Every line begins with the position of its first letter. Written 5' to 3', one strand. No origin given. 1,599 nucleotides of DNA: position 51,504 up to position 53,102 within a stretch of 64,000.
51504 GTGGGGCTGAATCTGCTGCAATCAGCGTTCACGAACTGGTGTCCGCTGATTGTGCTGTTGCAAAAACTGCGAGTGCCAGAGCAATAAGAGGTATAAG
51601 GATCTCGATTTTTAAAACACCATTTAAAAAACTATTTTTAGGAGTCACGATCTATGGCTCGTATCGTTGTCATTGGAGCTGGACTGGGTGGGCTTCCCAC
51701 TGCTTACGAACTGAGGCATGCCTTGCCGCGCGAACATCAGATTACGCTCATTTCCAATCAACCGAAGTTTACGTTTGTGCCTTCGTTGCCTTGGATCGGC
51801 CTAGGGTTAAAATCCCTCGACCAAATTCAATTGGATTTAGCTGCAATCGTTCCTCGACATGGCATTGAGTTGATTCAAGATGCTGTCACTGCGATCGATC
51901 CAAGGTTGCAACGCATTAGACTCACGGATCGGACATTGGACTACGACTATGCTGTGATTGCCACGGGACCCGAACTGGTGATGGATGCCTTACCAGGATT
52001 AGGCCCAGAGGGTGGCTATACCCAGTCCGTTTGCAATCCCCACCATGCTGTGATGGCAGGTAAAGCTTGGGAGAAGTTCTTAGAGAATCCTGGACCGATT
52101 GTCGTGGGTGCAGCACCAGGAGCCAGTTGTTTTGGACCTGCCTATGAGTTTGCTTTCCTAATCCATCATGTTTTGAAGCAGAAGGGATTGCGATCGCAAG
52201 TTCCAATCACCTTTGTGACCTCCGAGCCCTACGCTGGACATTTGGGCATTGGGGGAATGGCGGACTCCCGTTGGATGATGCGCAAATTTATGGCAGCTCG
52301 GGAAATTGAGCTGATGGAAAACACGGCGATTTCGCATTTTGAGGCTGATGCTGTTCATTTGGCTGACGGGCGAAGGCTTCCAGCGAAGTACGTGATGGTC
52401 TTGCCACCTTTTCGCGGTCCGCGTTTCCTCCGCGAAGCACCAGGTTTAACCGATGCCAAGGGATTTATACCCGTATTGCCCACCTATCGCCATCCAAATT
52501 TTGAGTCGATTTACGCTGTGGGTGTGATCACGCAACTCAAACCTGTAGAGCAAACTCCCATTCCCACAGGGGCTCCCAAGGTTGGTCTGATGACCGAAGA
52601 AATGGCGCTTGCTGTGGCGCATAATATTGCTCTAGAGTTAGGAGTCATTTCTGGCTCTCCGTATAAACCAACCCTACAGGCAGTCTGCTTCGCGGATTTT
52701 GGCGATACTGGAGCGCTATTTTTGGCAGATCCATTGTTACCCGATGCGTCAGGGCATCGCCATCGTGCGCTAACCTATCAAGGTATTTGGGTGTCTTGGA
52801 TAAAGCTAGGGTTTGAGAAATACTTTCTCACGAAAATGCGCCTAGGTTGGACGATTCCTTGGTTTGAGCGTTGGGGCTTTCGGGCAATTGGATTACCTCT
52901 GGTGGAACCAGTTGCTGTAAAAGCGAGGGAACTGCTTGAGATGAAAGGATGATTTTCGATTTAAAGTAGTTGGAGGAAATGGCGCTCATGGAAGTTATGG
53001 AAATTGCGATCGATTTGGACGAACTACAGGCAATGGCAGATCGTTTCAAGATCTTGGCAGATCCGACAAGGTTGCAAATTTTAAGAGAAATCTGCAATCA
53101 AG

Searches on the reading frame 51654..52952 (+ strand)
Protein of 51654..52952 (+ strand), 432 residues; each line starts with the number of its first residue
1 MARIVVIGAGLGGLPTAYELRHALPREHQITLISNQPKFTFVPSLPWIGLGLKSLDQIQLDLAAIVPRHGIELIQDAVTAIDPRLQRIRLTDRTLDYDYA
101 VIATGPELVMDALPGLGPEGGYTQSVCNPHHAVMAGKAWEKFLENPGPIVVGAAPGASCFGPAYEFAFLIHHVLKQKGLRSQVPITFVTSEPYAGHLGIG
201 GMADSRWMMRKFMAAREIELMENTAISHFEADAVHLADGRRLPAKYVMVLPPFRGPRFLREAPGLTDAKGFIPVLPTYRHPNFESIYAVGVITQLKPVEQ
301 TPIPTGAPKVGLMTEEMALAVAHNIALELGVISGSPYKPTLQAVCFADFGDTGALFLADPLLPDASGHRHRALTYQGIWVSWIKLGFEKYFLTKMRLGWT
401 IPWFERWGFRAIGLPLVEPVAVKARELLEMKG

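Call 65: search_protein_families(library=pfam, proteins=[window:51654-52952:+], max_evalue=0.0001)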
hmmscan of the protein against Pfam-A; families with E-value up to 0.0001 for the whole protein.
window:51654-52952:+ (432 aa): 2 families
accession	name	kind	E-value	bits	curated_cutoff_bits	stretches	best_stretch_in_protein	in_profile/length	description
PF07992.20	Pyr_redox_2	-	4.5e-15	56.3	26.1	1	3-293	2-277/291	Pyridine nucleotide-disulphide oxidoreductase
PF01266.30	DAO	-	3e-06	27.4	27.9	0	3-36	1-31/353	FAD dependent oxidoreductase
